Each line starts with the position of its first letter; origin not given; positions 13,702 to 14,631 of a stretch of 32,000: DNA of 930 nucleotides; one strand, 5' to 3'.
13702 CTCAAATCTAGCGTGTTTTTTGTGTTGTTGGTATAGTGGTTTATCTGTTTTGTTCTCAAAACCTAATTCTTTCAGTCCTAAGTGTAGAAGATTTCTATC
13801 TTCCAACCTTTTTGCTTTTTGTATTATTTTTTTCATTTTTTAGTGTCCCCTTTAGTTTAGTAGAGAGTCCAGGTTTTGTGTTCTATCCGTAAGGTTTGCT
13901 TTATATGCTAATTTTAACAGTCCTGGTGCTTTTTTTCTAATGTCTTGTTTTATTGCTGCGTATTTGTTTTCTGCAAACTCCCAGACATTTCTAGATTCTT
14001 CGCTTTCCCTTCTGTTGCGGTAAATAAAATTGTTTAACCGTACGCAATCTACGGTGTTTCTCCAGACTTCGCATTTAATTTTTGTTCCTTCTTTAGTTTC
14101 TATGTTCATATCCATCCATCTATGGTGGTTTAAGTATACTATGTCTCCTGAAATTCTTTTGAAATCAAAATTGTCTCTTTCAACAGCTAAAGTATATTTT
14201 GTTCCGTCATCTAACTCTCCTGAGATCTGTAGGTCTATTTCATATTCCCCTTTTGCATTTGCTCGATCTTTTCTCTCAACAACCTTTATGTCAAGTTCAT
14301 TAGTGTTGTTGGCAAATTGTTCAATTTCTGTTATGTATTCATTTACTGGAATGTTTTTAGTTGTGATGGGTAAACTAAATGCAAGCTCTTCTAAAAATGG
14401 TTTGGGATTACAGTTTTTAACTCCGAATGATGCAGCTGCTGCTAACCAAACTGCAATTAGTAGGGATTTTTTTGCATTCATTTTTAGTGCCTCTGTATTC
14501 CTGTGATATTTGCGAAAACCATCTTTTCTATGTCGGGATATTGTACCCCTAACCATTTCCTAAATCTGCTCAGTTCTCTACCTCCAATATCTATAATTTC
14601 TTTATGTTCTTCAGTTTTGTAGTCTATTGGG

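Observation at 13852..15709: Conserved signal-peptide cassette with divergent mature domains (3 tandem genes plus a dispersed copy at 27292-27918)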

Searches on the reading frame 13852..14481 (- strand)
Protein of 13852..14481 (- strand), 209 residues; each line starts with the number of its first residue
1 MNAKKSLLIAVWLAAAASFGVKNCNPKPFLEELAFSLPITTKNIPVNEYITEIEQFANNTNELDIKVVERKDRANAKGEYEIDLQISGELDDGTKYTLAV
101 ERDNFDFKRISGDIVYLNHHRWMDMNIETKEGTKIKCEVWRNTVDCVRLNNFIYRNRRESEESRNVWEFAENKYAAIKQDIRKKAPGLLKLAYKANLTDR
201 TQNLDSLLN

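Call 9: search_protein_families(library=pfam, max_evalue=0.1, proteins=[window:13852-14481:-])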
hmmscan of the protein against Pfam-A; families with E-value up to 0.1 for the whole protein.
window:13852-14481:- (209 aa): 1 family
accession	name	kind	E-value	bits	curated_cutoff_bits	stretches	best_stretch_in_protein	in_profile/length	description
PF04076.19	BOF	-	0.074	13.6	25.8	0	100-143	47-91/103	Bacterial OB fold (BOF) protein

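Call 10: search_protein_families(library=phrogs, max_evalue=0.01, proteins=[window:13852-14481:-])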
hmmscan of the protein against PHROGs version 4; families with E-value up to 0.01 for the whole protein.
window:13852-14481:- (209 aa): 0 families

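Call 41: predict_structure(protein=window:13852-14481:-)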
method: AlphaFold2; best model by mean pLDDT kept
length: 209 residues; sequences in the alignment: 1
mean_pLDDT: 39.6   pTM: 0.35
mean pLDDT of the five models: 39.6, 38.1, 37.1, 34.3, 33.0
residues with pLDDT >= 90: 0; 70-90: 0; 50-70: 57; < 50: 152
segments of 3 or more residues with pLDDT < 50: 1-46, 56-65, 101-122, 139-209
pLDDT, mean of each block of 10 residues (from residue 1): 31 24 31 35 47 50 49 51 55 58 41 38 52 52 42 25 30 38 31 24 26
secondary structure, 60 per line:
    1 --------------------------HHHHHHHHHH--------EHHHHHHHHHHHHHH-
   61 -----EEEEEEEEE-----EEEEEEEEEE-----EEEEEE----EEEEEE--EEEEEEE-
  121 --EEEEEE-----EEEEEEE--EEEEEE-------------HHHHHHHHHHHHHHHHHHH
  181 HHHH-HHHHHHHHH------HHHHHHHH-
elements in order: H27-36 H46-59 E66-74 E80-89 E95-100 E105-110 E113-119 E123-128 E134-140 E143-148 H162-184 H186-194 H201-208

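Call 55: search_protein_representatives(protein=window:13852-14481:-)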
Query: 209 residues. Proteins with E-value up to 0.001 (for the whole library): 5; up to 1e-10: 2; up to 1e-30: 1. The best 5 are listed.
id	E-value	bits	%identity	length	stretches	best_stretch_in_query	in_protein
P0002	1.4e-135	465.3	100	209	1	1-209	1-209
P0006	3.4e-15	72.4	31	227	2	42-200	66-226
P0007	2.9e-10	56.2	37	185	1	77-208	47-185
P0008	1.3e-04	37.8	29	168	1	65-208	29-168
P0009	7.0e-04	35.4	28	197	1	74-207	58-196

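Call 57: find_encoding_contigs(protein=P0006, flank=10000, max_places=6)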
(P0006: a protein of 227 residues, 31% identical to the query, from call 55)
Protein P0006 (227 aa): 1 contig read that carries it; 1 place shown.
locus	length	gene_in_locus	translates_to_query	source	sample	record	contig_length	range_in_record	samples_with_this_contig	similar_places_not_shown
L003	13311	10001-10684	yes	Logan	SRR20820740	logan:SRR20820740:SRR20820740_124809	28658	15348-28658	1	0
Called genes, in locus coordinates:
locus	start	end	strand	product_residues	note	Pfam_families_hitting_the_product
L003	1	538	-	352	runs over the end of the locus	PF04055:Radical_SAM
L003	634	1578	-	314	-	PF01047:MarR (faint), PF13404:HTH_AsnC-type, PF13412:HTH_24, PF01037:AsnC_trans_reg (faint), PF13404:HTH_AsnC-type, PF13412:HTH_24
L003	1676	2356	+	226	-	-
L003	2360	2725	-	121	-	PF07883:Cupin_2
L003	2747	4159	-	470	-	PF07991:KARI_N, PF01450:KARI_C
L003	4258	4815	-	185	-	PF06821:Ser_hydrolase, PF12146:Hydrolase_4 (weak)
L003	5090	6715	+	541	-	PF00920:ILVD_EDD_N, PF24877:ILV_EDD_C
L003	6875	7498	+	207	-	PF09419:PGP_phosphatase, PF00702:Hydrolase (faint), PF13242:Hydrolase_like (weak)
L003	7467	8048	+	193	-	PF01066:CDP-OH_P_transf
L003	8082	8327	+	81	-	-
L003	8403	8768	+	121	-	-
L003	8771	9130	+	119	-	-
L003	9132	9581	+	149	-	-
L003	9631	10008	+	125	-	-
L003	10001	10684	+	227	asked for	-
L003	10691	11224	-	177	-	PF01966:HD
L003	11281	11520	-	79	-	-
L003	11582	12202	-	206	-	-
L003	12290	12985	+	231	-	PF01978:TrmB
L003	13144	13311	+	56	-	?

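Call 58: find_encoding_contigs(protein=P0007, flank=6000, max_places=4)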
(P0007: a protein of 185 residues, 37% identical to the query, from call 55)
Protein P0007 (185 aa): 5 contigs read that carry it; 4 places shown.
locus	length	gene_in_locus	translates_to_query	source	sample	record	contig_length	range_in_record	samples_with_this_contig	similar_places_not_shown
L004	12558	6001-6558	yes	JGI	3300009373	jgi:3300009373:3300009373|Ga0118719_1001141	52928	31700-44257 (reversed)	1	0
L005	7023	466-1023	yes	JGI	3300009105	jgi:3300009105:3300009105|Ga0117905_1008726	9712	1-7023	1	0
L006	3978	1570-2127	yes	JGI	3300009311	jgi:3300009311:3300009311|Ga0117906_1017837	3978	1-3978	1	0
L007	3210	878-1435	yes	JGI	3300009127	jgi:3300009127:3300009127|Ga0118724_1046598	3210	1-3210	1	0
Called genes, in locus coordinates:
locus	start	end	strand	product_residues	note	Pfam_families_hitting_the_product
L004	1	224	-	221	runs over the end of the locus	-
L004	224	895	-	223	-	-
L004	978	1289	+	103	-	PF03551:PadR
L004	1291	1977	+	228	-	PF02463:SMC_N (faint), PF00005:ABC_tran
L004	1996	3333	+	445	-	-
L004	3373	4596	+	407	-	PF12704:MacB_PCD, PF02687:FtsX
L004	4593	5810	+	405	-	PF12704:MacB_PCD, PF02687:FtsX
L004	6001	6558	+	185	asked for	-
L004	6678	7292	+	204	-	-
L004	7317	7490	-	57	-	-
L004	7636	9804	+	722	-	PF13620:CarboxypepD_reg, PF13715:CarbopepD_reg_2, PF00593:TonB_dep_Rec_b-barrel (faint)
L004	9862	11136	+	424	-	-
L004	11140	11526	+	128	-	-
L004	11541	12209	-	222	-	PF24367:DUF7523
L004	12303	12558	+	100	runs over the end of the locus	-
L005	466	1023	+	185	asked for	-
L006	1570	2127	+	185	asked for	-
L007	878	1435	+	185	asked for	-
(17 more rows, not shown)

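Call 59: find_encoding_contigs(protein=P0008, flank=6000, max_places=4)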
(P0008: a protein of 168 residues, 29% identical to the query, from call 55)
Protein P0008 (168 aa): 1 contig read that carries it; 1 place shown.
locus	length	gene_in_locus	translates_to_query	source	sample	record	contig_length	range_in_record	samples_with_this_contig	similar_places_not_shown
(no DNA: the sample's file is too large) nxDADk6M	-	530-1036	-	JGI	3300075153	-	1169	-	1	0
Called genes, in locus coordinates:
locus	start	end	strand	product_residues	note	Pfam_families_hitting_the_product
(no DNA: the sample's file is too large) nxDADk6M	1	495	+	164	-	?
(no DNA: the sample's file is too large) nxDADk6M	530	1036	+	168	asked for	-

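Call 60: find_encoding_contigs(protein=P0009, flank=6000, max_places=4)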
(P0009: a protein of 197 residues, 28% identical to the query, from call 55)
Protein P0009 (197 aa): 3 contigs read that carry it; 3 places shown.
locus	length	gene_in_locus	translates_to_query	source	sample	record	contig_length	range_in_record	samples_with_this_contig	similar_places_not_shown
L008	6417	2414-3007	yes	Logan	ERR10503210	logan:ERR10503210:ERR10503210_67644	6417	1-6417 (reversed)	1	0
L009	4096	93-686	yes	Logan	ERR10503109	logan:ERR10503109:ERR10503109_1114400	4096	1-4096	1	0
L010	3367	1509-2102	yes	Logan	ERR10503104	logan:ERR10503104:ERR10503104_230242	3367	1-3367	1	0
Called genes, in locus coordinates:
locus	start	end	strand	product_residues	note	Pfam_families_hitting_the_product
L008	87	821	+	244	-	PF02540:NAD_synthase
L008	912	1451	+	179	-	PF01909:NTP_transf_2, PF18765:Polbeta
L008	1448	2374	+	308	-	PF05168:HEPN, PF01467:CTP_transf_like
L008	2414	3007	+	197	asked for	-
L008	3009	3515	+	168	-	PF01661:Macro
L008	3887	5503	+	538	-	-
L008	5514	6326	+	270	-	-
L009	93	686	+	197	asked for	-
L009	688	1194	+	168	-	PF01661:Macro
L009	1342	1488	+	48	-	PF02887:PK_C (weak)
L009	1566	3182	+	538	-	-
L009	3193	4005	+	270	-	-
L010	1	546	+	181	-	?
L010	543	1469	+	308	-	PF05168:HEPN, PF01467:CTP_transf_like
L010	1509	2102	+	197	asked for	-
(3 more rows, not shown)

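Call 76: predict_structure(alignment_id=A5)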
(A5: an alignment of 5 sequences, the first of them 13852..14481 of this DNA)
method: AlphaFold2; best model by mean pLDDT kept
length: 209 residues; sequences in the alignment: 5
mean_pLDDT: 75.1   pTM: 0.69
mean pLDDT of the five models: 75.1, 74.4, 72.7, 72.2, 71.2
residues with pLDDT >= 90: 72; 70-90: 67; 50-70: 18; < 50: 52
segments of 3 or more residues with pLDDT < 50: 1-8, 12-39, 108-117, 204-209
pLDDT, mean of each block of 10 residues (from residue 1): 47 46 38 40 82 90 91 71 95 96 68 53 92 91 83 85 90 95 92 83 49
secondary structure, 60 per line:
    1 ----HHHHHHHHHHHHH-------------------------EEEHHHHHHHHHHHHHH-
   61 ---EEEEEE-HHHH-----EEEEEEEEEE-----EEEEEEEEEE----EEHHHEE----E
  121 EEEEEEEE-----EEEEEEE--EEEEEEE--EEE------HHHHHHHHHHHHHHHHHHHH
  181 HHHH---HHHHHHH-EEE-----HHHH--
elements in order: H5-17 E43-45 H46-59 E64-69 H71-74 E80-89 E95-104 E120-128 E134-140 E143-149 E152-154 H161-184 H188-194 E196-198 H204-207

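Call 78: fold_search(model_id=the predicted structure, library=pdb)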
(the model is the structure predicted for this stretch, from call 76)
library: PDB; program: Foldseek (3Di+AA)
matches with E <= 10: 420; with E <= 0.001: 0
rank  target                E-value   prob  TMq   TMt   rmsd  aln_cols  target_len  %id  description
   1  8yi8_C                4.2e-01  0.11  0.13  0.18  15.1       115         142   10  The complex structure of SdnG with product (released 2025-10-22)
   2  8yhg_A                6.6e-01  0.09  0.13  0.18  15.5       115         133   10  The complex structure of SdnG with its analogue of substrate (released 2025-10-22)
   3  6baq_B                6.6e-01  0.05  0.15  0.16  21.1       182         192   12  Mus musculus BPIFA1 (released 2018-05-09)
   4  7xsi_A                7.4e-01  0.08  0.13  0.18  15.6       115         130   10  SdnG, a Diels Alderase catalyzed the formation of norbornene skeleton in Sordarin biosynthetic pathway (released 2022-12-28)
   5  6z9c                  8.2e-01  0.08  0.15  0.13  15.0       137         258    6  Structure of human POLDIP2, a multifaceted adaptor protein in metabolism and genome stability (released 2020-06-17)
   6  7xsi_B                8.7e-01  0.08  0.12  0.17  13.5        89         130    9  SdnG, a Diels Alderase catalyzed the formation of norbornene skeleton in Sordarin biosynthetic pathway (released 2022-12-28)
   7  7zt7_A                9.2e-01  0.10  0.14  0.12  16.8       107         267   14  Structure of E8 TCR in complex in human MR1 bound to 5FSA (released 2023-06-28)
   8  9mjd_F                1.0e+00  0.11  0.13  0.14  14.5       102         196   12  Crystal structure of the VRC01-class antibody 3G08 (released 2025-05-28)
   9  3lk2_B                1.0e+00  0.10  0.22  0.20  15.8       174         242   10  Crystal structure of CapZ bound to the uncapping motif from CARMIL (released 2010-04-07)
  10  8yj4_A                1.0e+00  0.08  0.13  0.18  15.5       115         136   10  The complex structure of SdnG with its analogue of substrate (released 2025-10-22)
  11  7ui9_q                1.1e+00  0.14  0.23  0.11  11.0       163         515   12  Core Mediator-PICearly (Copy A) (released 2023-02-15)
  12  3ciq_H                1.1e+00  0.11  0.14  0.27  15.1        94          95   14  A regulatable switch mediates self-association in an immunoglobulin fold (released 2008-09-02)
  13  2ola                  1.2e+00  0.14  0.18  0.12  13.4       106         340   13  Crystal structure of O-succinylbenzoic acid synthetase from Staphylococcus aureus, cubic crystal form (released 2007-02-06)
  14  6vpy_L                1.2e+00  0.10  0.13  0.13  14.9       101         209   12  I33M (I3.2 mutant from CH103 Lineage) (released 2020-07-15)
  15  3i0y_D                1.2e+00  0.09  0.16  0.21  15.3       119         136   10  Crystal structure of a putative polyketide cyclase (xcc0381) from xanthomonas campestris pv. campestris at 1.50 A reso (released 2009-07-21)
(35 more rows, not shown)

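Call 80: fold_search(model_id=the predicted structure, library=viral)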
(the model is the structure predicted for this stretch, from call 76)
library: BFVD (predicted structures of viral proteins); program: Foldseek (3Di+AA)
matches with E <= 10: 613; with E <= 0.001: 0
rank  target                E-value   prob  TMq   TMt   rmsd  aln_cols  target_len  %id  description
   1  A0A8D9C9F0            3.1e-02  0.33  0.17  0.23  12.4       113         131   16  Uncharacterized protein [uncultured marine phage]
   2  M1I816                7.5e-02  0.75  0.23  0.35  13.9       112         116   13  (no name in the UniProt tables at hand)
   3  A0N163                1.1e-01  0.06  0.12  0.11  27.4       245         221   10  Nonstructural protein 1 (Fragment) [Influenza B virus (B/Taiwan/54/2004)]
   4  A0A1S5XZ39            1.2e-01  0.25  0.16  0.15  16.0       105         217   12  (no name in the UniProt tables at hand)
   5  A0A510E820            1.5e-01  0.41  0.28  0.32   9.6       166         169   17  (no name in the UniProt tables at hand)
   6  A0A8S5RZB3            1.6e-01  0.16  0.20  0.23  13.1       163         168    9  Uncharacterized protein [Myoviridae sp. ctNQV2]
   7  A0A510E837            2.0e-01  0.30  0.24  0.30   9.7       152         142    8  (no name in the UniProt tables at hand)
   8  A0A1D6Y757            2.0e-01  0.10  0.14  0.13  17.8       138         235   10  (no name in the UniProt tables at hand)
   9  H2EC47                2.3e-01  0.20  0.23  0.28  12.7       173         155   13  Uncharacterized protein [Megavirus courdo7]
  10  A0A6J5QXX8            2.8e-01  0.07  0.12  0.12  21.2       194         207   13  Uncharacterized protein [uncultured Caudovirales phage]
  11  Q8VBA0                3.1e-01  0.60  0.25  0.38   5.9       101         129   10  Wsv080 [White spot syndrome virus (isolate Shrimp/China/Tongan/1996)]
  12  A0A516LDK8            3.3e-01  0.09  0.15  0.19  16.3       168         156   12  (no name in the UniProt tables at hand)
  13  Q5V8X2                3.5e-01  0.04  0.12  0.09  23.9       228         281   10  Non-structural protein 1 [Influenza B virus (strain B/Memphis/3/1989)]
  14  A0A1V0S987            4.1e-01  0.69  0.30  0.44   5.4       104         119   14  Uncharacterized protein [Catovirus CTV1]
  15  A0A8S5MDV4            4.1e-01  0.23  0.20  0.19  13.0       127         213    8  Uncharacterized protein [Siphoviridae sp. ctYh54]
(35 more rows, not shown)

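Call 82: search_protein_families(library=ncbifam, max_evalue=1, proteins=[window:13852-14481:-, P0006])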
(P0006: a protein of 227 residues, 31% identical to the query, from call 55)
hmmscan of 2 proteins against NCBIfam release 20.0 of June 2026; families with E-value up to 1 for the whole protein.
window:13852-14481:- (209 aa): 1 family
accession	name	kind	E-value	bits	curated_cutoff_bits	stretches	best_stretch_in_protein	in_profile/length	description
TIGR00530.1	AGP_acyltrn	subfamily_domain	0.11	12.3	102.95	0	104-126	9-31/130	1-acylglycerol-3-phosphate O-acyltransferase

P0006 (227 aa): 0 families

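Call 95: search_protein_families(library=ncbifam, max_evalue=0.00001, proteins=[L003:2747-4159:-, L003:5090-6715:+, L003:6875-7498:+, L003:7467-8048:+, L003:12290-12985:+, L003:4258-4815:-, L003:1676-2356:+])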
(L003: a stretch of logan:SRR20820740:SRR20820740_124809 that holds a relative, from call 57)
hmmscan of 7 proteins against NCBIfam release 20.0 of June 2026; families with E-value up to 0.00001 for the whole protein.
L003:2747-4159:- (470 aa): 4 families
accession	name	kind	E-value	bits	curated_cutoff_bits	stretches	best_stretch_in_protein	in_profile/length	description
TIGR00465.1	ilvC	equivalog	2.7e-84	282.9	226.15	2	27-341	1-308/314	ketol-acid reductoisomerase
NF004017.0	PRK05479.1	equivalog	1e-59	201.9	336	1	21-305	9-289/337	ketol-acid reductoisomerase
NF009940.0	PRK13403.1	equivalog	6.5e-43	146.8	406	1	21-309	8-292/335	ketol-acid reductoisomerase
NF003557.0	PRK05225.1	equivalog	1e-21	77.1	713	1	13-239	23-250/491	ketol-acid reductoisomerase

L003:5090-6715:+ (541 aa): 8 families
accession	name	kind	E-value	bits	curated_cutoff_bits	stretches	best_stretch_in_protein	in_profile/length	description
NF002068.0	PRK00911.1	subfamily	2.1e-195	650.4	644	1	9-537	16-544/559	dihydroxy-acid dehydratase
TIGR00110.1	ilvD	equivalog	7e-189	628.8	618.15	1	12-537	2-530/543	dihydroxy-acid dehydratase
NF009103.0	PRK12448.1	equivalog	1.1e-147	492.8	710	2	6-339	12-353/616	dihydroxy-acid dehydratase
NF004784.0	PRK06131.1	subfamily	4.2e-119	398.5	539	1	13-526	27-538/576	dihydroxy-acid dehydratase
NF009560.0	PRK13017.1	subfamily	1.6e-106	356.9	684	1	6-527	24-554/595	dihydroxy-acid dehydratase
NF009559.0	PRK13016.1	equivalog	3.7e-104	349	882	1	14-525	28-538/578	L-arabinonate dehydratase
TIGR03432.1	yjhG_yagF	hypoth_equivalog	2.8e-81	273.5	808.15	1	43-515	82-578/640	YjhG/YagF family D-xylonate dehydratase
TIGR01196.1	edd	equivalog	1.8e-74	251.1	708.25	1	25-522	61-568/601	phosphogluconate dehydratase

L003:6875-7498:+ (207 aa): 4 families
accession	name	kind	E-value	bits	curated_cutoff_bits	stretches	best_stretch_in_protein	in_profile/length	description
TIGR01668.1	YqeG_hyp_ppase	hypoth_equivalog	1.3e-36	125.7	89.1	1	23-185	2-158/170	YqeG family HAD IIIA-type phosphatase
TIGR01662.1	HAD-SF-IIIA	subfamily_domain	8.6e-14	51.8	44.6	1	47-161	1-137/141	HAD-IIIA family hydrolase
TIGR01452.1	PGP_euk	subfamily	4e-06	26.5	201.95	1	124-162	208-246/279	phosphoglycolate/pyridoxal phosphate family phosphatase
TIGR02253.1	CTE7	subfamily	6.9e-06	26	169.75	0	125-182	157-214/221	TIGR02253 family HAD-type hydrolase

L003:7467-8048:+ (193 aa): 2 families
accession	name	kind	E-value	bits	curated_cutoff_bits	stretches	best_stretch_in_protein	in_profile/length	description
NF040950.1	archin_ph_syn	equivalog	9.5e-11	41.9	180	1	16-157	16-157/191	archaetidylinositol phosphate synthase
TIGR00560.1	pgsA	equivalog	1.6e-06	28.8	109.1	1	53-131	38-116/183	CDP-diacylglycerol--glycerol-3-phosphate 3-phosphatidyltransferase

L003:12290-12985:+ (231 aa): 2 families
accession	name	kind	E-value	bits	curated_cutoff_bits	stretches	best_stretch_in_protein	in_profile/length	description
NF047390.1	TransRegTrmBL1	equivalog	4e-10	39.2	650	1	5-91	9-92/341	HTH-type sugar sensing transcriptional regulator TrmBL1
NF040851.1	tran_reg_TrmB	equivalog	3.3e-06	26.5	600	1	5-153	10-157/338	HTH-type sugar-sensing transcriptional regulator TrmB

L003:4258-4815:- (185 aa): 0 families

L003:1676-2356:+ (226 aa): 1 family
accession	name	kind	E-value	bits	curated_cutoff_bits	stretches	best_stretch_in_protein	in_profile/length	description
TIGR04539.1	tRNA_cyclodipep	subfamily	1.2e-06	28.3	45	1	11-191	11-192/220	tRNA-dependent cyclodipeptide synthase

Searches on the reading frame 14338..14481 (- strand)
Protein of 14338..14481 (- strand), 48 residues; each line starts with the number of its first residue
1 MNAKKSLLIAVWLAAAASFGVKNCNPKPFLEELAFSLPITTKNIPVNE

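Call 44: find_homologous_proteins(query=A3, max_evalue=10)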
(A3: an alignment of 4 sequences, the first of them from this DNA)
Query A3 (4 sequences): 119 candidates shared short words with the query, none scored E <= 10.
